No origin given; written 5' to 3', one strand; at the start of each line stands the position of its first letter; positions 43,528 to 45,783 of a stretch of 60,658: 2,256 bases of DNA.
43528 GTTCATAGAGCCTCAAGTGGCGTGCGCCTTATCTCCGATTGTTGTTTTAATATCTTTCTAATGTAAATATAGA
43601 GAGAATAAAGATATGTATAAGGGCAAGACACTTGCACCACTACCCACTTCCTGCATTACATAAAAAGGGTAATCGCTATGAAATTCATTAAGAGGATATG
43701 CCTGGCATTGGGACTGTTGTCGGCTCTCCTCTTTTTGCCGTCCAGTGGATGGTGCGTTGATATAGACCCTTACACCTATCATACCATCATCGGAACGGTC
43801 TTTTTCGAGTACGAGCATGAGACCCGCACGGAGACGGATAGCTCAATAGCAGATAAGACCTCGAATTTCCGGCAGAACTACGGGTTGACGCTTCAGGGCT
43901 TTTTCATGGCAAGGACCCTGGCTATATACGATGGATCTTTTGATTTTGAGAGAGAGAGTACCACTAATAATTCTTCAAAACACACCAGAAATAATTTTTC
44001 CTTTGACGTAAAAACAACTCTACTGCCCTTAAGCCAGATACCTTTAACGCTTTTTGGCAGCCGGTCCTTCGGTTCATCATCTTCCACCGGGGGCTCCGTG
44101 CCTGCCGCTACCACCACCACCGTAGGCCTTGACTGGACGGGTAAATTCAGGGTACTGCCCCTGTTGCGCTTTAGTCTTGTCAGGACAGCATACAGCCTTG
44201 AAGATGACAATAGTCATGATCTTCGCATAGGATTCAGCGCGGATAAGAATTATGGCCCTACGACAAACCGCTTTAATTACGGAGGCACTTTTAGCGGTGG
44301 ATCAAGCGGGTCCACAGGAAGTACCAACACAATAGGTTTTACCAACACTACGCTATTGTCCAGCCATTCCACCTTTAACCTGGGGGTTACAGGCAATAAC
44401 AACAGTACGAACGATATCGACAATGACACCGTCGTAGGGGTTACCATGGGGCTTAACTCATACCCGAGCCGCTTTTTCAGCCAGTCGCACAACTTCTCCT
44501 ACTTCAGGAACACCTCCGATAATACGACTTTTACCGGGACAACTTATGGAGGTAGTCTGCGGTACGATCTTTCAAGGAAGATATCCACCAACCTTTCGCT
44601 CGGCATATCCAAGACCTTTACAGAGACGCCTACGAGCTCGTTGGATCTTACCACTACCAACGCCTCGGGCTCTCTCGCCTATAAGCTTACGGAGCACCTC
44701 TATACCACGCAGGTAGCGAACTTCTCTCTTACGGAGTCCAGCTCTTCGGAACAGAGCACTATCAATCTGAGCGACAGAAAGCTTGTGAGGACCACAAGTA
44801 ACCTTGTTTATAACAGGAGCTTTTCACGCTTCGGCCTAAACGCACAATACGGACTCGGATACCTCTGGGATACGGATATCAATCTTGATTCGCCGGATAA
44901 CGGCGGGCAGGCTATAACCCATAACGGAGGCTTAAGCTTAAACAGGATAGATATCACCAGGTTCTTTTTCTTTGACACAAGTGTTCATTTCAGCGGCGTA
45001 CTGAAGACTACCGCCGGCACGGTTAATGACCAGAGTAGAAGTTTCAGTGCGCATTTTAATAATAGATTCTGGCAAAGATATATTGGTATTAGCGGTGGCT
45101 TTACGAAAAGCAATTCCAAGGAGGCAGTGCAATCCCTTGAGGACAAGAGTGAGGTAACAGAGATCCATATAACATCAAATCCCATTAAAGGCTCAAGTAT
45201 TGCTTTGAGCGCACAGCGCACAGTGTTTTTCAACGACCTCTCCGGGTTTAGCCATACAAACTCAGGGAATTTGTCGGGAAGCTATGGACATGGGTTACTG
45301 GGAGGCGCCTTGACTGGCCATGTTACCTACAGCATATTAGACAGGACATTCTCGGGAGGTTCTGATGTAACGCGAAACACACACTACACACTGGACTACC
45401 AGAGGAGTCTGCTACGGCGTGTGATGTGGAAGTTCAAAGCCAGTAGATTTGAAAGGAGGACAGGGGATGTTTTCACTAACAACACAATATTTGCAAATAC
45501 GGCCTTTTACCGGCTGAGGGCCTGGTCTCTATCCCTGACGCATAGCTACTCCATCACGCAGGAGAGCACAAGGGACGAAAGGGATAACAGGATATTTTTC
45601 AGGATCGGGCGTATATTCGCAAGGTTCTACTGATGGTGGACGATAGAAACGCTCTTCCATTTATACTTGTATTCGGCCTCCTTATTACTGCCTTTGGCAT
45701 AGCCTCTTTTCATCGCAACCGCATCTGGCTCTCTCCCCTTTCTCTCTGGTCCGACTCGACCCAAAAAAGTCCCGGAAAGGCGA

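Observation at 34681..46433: Candidate cytochrome-nanowire assembly locus built around OmcE-like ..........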

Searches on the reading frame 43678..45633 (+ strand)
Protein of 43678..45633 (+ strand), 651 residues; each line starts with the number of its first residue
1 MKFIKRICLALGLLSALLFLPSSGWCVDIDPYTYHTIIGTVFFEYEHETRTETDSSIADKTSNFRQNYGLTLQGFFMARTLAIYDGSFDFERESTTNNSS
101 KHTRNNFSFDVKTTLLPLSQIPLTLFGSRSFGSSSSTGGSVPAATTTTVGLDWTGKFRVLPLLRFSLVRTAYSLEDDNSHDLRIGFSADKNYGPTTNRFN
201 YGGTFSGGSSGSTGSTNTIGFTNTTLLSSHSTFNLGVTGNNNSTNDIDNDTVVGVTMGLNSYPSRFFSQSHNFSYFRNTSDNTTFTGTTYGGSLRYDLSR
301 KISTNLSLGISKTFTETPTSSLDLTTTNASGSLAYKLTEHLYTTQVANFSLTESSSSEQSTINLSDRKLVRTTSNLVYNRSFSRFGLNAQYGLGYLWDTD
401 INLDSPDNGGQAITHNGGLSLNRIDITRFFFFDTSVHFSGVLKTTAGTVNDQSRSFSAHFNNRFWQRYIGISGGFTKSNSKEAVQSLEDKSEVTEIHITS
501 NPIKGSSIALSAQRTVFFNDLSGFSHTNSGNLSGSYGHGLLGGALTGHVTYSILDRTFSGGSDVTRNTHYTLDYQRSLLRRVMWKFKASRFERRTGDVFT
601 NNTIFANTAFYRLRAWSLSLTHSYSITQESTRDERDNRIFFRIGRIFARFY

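Call 3: search_protein_families(library=pfam, proteins=[window:43678-45633:+], max_evalue=0.01)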
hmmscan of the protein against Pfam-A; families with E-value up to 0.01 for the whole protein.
window:43678-45633:+ (651 aa): 0 families

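Call 6: search_protein_families(library=ncbifam, proteins=[window:43678-45633:+], max_evalue=0.01)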
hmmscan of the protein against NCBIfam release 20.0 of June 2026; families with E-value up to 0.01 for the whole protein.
window:43678-45633:+ (651 aa): 0 families

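Call 21: find_homologous_proteins(query=window:43678-45633:+, max_evalue=0.001)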
Query window:43678-45633:+ (651 aa): 15 proteins with E <= 0.001 among 8000 candidates.
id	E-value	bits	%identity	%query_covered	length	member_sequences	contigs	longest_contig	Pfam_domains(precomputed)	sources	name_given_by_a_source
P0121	0.0e+0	1430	100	100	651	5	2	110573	-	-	-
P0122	3.3e-236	804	59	99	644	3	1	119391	-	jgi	-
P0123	4.8e-230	783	55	100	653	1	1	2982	-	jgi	-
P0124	1.2e-225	769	56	98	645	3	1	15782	-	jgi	-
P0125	2.4e-224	765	56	98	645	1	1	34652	-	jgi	-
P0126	5.1e-221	754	56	98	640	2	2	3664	-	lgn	-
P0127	9.7e-221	753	54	100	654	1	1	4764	-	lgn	-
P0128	5.2e-214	730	52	100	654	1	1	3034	-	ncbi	-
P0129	1.5e-208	712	52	100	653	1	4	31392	PF02530.21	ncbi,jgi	-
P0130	2.3e-207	708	51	100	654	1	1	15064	-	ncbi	-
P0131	2.3e-207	708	51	100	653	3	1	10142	-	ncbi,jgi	-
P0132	3.1e-167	576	45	100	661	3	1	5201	-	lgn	-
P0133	3.2e-158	546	45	96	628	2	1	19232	-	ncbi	ncbi:MAG: hypothetical protein ACE5EZ_03385 [Thermodesulfobacteriota bacterium]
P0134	9.4e-107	376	34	100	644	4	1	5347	-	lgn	-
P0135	2.5e-83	299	31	99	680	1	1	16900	-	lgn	-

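Call 32: predict_structure(alignment_id=A1)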
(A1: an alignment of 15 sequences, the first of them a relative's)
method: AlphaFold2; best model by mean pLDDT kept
length: 651 residues; sequences in the alignment: 15
mean_pLDDT: 84.3   pTM: 0.60
mean pLDDT of the five models: 84.3, 82.6, 82.6, 82.0, 74.2
residues with pLDDT >= 90: 304; 70-90: 247; 50-70: 78; < 50: 22
segments of 3 or more residues with pLDDT < 50: 19-29, 359-364
pLDDT, mean of each block of 10 residues (from residue 1): 58 56 40 77 94 79 94 73 86 91 92 77 89 78 86 72 91 78 92 88 84 85 92 94 74 94 91 92 85 89 89 75 81 88 89 65 63 90 88 85 56 90 80 91 79 90 80 92 73 94 90 92 89 93 92 91 94 89 94 92 95 87 94 89 91 76
secondary structure, 60 per line:
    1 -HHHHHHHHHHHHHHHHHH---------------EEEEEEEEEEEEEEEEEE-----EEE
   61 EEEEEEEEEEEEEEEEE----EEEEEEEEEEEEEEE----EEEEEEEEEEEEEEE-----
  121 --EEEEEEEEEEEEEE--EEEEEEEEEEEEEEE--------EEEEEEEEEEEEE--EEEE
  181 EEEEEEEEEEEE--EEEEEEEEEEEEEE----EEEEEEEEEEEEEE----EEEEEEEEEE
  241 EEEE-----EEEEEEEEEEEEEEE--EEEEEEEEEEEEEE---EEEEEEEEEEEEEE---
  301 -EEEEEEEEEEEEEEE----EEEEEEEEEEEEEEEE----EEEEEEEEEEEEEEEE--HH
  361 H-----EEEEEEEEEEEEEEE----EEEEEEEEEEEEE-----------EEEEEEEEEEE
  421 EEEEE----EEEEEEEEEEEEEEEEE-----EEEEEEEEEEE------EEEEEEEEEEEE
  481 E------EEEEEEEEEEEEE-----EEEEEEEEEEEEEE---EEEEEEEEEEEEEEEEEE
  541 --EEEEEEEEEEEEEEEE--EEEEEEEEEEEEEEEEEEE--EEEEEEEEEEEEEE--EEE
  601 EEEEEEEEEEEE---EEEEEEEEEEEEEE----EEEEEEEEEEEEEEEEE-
elements in order: H2-19 E35-52 E58-77 E82-96 E101-115 E123-136 E139-153 E162-174 E177-192 E195-208 E213-226 E231-244 E250-264 E267-280 E284-297 E302-316 E321-336 E341-356 E367-381 E386-398 E410-425 E430-446 E452-462 E469-481 E488-500 E506-519 E523-540 E543-558 E561-579 E582-595 E598-612 E616-629 E634-650

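Call 37: fold_search(model_id=the predicted structure, library=pdb)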
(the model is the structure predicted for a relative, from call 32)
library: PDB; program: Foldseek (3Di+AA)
matches with E <= 10: 810; with E <= 0.001: 215
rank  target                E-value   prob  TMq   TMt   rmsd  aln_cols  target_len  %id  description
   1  2hdi_A                1.0e-07  1.00  0.26  0.28  18.1       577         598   10  Crystal structure of the Colicin I receptor Cir from E.coli in complex with receptor binding domain of Colicin Ia. (released 2007-05-08)
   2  9fz5_A                1.1e-07  1.00  0.30  0.28  17.6       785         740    7  Cryo-EM structure of LptDE-YedD complex from Escherichia Coli (released 2025-04-09)
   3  6r2q_B                1.2e-07  1.00  0.29  0.30  20.8       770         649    8  Structure of the Mtr complex (released 2020-04-22)
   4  9rpr_A                1.4e-07  1.00  0.29  0.27  20.1       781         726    8  Cryo-EM structure of LptDEM complex containing Shigella flexneri LptE and endogenous E. coli LptD and LptM (released 2025-12-10)
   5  1nqe                  1.5e-07  1.00  0.30  0.34  15.2       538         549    9  OUTER MEMBRANE COBALAMIN TRANSPORTER (BTUB) FROM E. COLI (released 2003-04-29)
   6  4q35_A                2.1e-07  1.00  0.28  0.25  20.7       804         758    8  Structure of a membrane protein (released 2014-06-25)
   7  3rgn                  2.4e-07  1.00  0.30  0.34  15.7       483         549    8  Crystal structure of spin-labeled BtuB W371R1 (released 2011-10-26)
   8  2guf                  3.2e-07  1.00  0.25  0.28  14.8       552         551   12  In meso crystal structure of the cobalamin transporter, BtuB (released 2006-12-05)
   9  1nqg                  3.7e-07  1.00  0.32  0.35  13.4       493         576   10  OUTER MEMBRANE COBALAMIN TRANSPORTER (BTUB) FROM E. COLI, WITH BOUND CALCIUM (released 2003-04-29)
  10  9ia2_A                5.2e-07  1.00  0.30  0.28  18.2       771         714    8  LpDEM from Escherichia coli (released 2025-12-10)
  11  2hdf                  5.5e-07  1.00  0.24  0.26  13.6       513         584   11  Crystal structure of the Colicin I receptor Cir from E.coli (released 2007-05-08)
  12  8h1s_C                6.1e-07  1.00  0.26  0.23  21.4       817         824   10  Crystal structure of apo-LptDE complex (released 2023-10-11)
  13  9i93_A                7.4e-07  1.00  0.30  0.33  13.1       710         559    8  Cryo-EM structure of Shigella flexneri LptDE bound by a Bicyclic peptide molecule (Compound 2) (released 2025-10-15)
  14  3m8b                  7.8e-07  1.00  0.28  0.33  17.1       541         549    8  Crystal structure of spin-labeled BtuB V10R1 in the apo state (released 2010-09-15)
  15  5ixm_G                8.1e-07  1.00  0.28  0.31  13.8       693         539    9  The LPS Transporter LptDE from Yersinia pestis, core complex (released 2016-05-18)
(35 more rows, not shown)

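Call 39: search_protein_representatives(alignment_id=A1)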
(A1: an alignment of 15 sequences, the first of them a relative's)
Query: 15 sequences, 653 profile positions. Proteins with E-value up to 0.001 (for the whole library): 181; up to 1e-10: 88; up to 1e-30: 68. The best 150 are listed.
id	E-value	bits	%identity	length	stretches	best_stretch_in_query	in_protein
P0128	0.0e+00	1093.0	-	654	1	1-653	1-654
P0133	3.1e-276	934.4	-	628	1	29-653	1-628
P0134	6.2e-255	864.1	-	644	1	1-653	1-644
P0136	1.1e-210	717.8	-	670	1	1-653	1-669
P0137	2.0e-171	588.1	-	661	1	9-653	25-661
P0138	1.6e-169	581.8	-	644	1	8-653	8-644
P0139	2.5e-165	568.0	-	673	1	4-653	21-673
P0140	3.7e-165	567.4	-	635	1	19-653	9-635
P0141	1.9e-160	551.9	-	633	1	12-653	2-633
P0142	2.4e-160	551.5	-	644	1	5-653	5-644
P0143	5.9e-159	546.9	-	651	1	3-653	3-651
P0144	2.9e-155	534.8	-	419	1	237-653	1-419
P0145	1.4e-152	525.9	-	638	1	4-653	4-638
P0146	1.6e-151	522.4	-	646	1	1-651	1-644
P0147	3.1e-151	521.4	-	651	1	1-653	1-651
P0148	1.2e-147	509.5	-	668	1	4-650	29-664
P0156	4.4e-122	425.1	-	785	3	5-581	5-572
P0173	8.3e-94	331.7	-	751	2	6-545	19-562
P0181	5.3e-79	282.8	-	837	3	4-555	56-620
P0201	1.1e-30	123.2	-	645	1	8-650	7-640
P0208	1.9e-24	102.5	-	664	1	9-652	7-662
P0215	5.9e-13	64.5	-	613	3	11-338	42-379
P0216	1.4e-12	63.2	-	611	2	39-423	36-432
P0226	1.2e-09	53.5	-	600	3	35-382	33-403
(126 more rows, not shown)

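Call 41: list_cluster_members(proteins=[P0137, P0148, P0156, P0173, P0181, P0201, P0208, P0215, P0216, P0226])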
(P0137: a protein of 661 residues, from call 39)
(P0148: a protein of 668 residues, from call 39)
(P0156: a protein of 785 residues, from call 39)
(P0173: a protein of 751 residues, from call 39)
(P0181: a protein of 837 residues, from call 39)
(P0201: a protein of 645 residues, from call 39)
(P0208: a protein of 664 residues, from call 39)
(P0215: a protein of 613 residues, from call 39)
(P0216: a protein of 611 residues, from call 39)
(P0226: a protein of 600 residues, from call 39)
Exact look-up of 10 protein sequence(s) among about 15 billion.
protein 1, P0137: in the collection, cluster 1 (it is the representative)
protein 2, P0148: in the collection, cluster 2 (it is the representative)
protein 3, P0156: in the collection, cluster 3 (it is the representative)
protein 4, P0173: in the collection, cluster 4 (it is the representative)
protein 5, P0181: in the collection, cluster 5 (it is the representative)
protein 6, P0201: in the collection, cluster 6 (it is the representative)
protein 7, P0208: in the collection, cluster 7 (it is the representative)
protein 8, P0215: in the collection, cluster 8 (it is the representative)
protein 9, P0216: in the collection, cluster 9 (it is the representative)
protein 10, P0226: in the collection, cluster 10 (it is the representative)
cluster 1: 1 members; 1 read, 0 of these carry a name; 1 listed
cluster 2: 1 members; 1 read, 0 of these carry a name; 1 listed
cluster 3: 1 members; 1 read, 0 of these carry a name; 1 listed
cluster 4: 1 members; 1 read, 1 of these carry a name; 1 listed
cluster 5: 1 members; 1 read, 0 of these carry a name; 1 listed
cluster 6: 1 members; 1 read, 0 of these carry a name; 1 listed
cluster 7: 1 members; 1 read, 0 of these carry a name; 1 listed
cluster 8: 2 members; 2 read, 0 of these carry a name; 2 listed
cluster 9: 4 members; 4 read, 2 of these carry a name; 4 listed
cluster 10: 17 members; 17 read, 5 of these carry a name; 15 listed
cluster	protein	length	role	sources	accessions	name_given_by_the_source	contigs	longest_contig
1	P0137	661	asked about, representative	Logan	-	-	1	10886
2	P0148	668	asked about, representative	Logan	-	-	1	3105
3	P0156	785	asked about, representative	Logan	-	-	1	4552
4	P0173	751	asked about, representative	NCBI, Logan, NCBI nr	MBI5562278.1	MAG: hypothetical protein HY894_05415 [Deltaproteobacteria bacterium] | hypothetical protein [Deltaproteobacteria bacterium]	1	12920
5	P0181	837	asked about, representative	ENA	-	-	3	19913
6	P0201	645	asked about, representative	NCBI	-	-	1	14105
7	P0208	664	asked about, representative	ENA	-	-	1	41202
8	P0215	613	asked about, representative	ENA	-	-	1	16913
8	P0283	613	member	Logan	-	-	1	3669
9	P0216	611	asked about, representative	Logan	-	-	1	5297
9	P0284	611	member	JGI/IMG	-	hypothetical protein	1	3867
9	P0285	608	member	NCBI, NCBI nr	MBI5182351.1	MAG: hypothetical protein HZA06_05530 [Nitrospirae bacterium] | hypothetical protein [Nitrospirota bacterium]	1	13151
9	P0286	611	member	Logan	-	-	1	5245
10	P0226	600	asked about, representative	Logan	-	-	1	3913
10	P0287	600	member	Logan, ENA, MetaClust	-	\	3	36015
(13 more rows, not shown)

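Call 42: find_encoding_contigs(protein=P0208, flank=10000, max_places=1)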
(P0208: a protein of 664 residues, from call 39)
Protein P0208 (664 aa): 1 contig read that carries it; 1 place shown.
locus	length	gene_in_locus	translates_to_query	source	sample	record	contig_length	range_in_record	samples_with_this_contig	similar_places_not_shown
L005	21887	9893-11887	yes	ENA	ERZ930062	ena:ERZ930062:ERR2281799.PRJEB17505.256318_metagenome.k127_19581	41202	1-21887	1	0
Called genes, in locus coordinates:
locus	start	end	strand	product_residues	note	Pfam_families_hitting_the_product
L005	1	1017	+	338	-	?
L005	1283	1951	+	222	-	PF14522:Cytochrome_C7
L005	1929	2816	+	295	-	PF13174:TPR_6 (faint), PF13428:TPR_14 (faint), PF13374:TPR_10 (faint), PF14559:TPR_19 (faint), PF13424:TPR_12 (faint), PF13431:TPR_17 (faint), PF13432:TPR_16 (faint), PF13414:TPR_11 (weak), +6 more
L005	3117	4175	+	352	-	PF08450:SGL (weak), PF25021:TEN_NHL (faint), PF01436:NHL, PF17170:DUF5128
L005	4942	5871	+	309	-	PF09699:Paired_CXXCH_1 (faint)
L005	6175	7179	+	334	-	PF13624:SurA_N_3 (weak), PF13145:Rotamase_2, PF13616:Rotamase_3, PF00639:Rotamase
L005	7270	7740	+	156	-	PF00034:Cytochrom_C, PF13442:Cytochrome_CBB3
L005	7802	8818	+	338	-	PF03781:FGE-sulfatase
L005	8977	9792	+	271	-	PF03781:FGE-sulfatase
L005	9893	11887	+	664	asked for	-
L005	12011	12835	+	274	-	PF13414:TPR_11 (faint), PF13431:TPR_17 (faint), PF14559:TPR_19 (faint), PF25063:ARM_TT21_C (faint), PF00515:TPR_1 (weak), PF07719:TPR_2 (faint), PF13432:TPR_16, PF13424:TPR_12 (weak), +5 more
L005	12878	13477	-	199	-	PF25084:LbH_EIF2B, PF25087:GMPPB_C (faint), PF00132:Hexapep (weak), PF14602:Hexapep_2 (faint)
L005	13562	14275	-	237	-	PF00535:Glycos_transf_2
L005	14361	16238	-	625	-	PF13424:TPR_12 (faint), PF24575:TPR_Slam (faint), PF03704:BTAD (faint), PF07719:TPR_2 (faint), PF13414:TPR_11, PF13431:TPR_17 (weak), PF00515:TPR_1 (weak), PF13432:TPR_16 (weak), +7 more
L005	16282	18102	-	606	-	PF13371:TPR_9 (faint), PF12895:ANAPC3 (faint), PF13431:TPR_17 (faint), PF00515:TPR_1 (faint), PF13414:TPR_11 (weak), PF13414:TPR_11 (weak), PF13432:TPR_16 (weak), PF14559:TPR_19, +8 more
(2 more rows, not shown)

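Call 43: find_encoding_contigs(protein=P0285, flank=10000, max_places=1)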
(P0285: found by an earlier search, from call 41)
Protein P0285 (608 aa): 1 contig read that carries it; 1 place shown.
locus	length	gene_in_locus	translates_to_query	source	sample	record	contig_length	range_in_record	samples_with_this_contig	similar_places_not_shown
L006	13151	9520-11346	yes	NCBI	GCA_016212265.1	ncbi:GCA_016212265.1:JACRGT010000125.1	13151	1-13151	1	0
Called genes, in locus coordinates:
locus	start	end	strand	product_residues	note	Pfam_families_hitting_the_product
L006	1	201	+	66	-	?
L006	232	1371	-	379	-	PF23748:Beta-prop_LRRK2 (faint), PF07494:Reg_prop (weak)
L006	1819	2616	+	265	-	PF14522:Cytochrome_C7 (faint), PF22113:Mtrc-MtrF_II-IV_dom (faint), PF09699:Paired_CXXCH_1 (faint)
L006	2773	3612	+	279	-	PF22113:Mtrc-MtrF_II-IV_dom (faint), PF14522:Cytochrome_C7 (faint), PF09699:Paired_CXXCH_1 (faint)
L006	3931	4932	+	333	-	-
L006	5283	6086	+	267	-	PF22113:Mtrc-MtrF_II-IV_dom (faint), PF14522:Cytochrome_C7 (faint), PF09699:Paired_CXXCH_1 (faint)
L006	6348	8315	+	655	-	PF04932:Wzy_C, PF13414:TPR_11 (faint), PF00515:TPR_1 (faint), PF13428:TPR_14 (faint), PF13432:TPR_16 (faint), PF14559:TPR_19 (faint), PF07719:TPR_2 (weak), PF13174:TPR_6 (faint), +2 more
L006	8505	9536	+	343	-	PF13623:SurA_N_2, PF13624:SurA_N_3, PF09312:SurA_N (weak), PF13145:Rotamase_2, PF13616:Rotamase_3, PF00639:Rotamase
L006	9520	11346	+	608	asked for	-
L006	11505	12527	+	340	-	-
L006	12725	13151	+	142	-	PF09699:Paired_CXXCH_1 (faint)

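Call 44: find_related_loci(query=A1, collection=genome_contigs, flank=10000)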
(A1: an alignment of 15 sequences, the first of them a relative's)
Query A1 (651 aa) in genome_contigs; peptide patterns used: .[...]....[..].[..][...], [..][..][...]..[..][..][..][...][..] (x = any residue, [..] = any of these).
112 stretches matched a pattern; 10 encode a relative of the query (tblastn E <= 1e-3); 9 distinct loci.
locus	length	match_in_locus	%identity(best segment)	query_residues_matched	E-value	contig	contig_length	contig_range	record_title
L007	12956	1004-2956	56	1-649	0e+0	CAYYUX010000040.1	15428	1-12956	MAG TPA_asm: uncultured Thermodesulfobacteriota bacterium isolate SRP216583_co1_141 genome assembly, contig: NODE_3339_l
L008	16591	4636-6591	59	1-651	0e+0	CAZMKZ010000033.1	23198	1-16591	MAG TPA_asm: uncultured Thermodesulfobacteriota bacterium isolate SRP216583_co1_40 genome assembly, contig: NODE_1653_le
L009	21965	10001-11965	56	1-651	0e+0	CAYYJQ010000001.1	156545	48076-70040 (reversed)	MAG TPA_asm: uncultured Thermodesulfobacteriota bacterium isolate SRP216583_co1_58 genome assembly, contig: NODE_19_leng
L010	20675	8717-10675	52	1-651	0e+0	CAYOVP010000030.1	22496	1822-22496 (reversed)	MAG TPA_asm: uncultured Thermodesulfobacteriota bacterium isolate binchicken_co64_71 genome assembly, contig: NODE_1559_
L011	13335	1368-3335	45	1-651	1e-178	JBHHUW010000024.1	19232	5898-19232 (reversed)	MAG: Thermodesulfobacteriota bacterium isolate S.5.sp1_bin.25 NODE_805_length_19232_cov_10.493404, whole genome shotgun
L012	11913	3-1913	44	24-651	3e-142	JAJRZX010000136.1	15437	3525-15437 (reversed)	MAG: Deltaproteobacteria bacterium isolate Dive96_bin4.244 k141_4458299, whole genome shotgun sequence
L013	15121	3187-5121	34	1-651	3e-112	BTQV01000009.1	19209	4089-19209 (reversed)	MAG: Thermodesulfobacteriota bacterium BMS9Abin23 DNA, NODE_809_length_19209, whole genome shotgun sequence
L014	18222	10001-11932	34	1-651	2e-109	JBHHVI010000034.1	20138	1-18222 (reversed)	MAG: Thermodesulfobacteriota bacterium isolate S.4.sp2_bin.60 NODE_889_length_20138_cov_38.118707, whole genome shotgun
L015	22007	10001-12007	41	1-651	1e-146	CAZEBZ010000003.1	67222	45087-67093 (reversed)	MAG TPA_asm: uncultured Thermodesulfobacteriota bacterium isolate SRP216583_co1_91 genome assembly, contig: NODE_183_len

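Call 74: find_encoding_contigs(protein=P0173, flank=10000, max_places=1)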
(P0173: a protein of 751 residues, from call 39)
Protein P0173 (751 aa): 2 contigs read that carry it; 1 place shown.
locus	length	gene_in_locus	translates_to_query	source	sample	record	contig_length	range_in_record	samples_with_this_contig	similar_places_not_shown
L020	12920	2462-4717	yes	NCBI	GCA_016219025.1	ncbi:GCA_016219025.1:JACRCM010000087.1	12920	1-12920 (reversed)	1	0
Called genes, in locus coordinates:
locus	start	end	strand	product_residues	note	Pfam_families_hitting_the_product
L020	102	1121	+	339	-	PF03781:FGE-sulfatase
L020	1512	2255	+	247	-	PF03781:FGE-sulfatase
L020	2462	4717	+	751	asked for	-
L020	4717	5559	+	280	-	-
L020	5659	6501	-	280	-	PF13646:HEAT_2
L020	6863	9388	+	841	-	PF00483:NTP_transferase, PF24894:Hexapep_GlmU, PF25084:LbH_EIF2B, PF25087:GMPPB_C, PF25087:GMPPB_C, PF02878:PGM_PMM_I, PF02879:PGM_PMM_II, PF02880:PGM_PMM_III, +2 more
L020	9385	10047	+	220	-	PF00753:Lactamase_B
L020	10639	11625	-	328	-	PF00316:FBPase, PF18913:FBPase_C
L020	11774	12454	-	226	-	-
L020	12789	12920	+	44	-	?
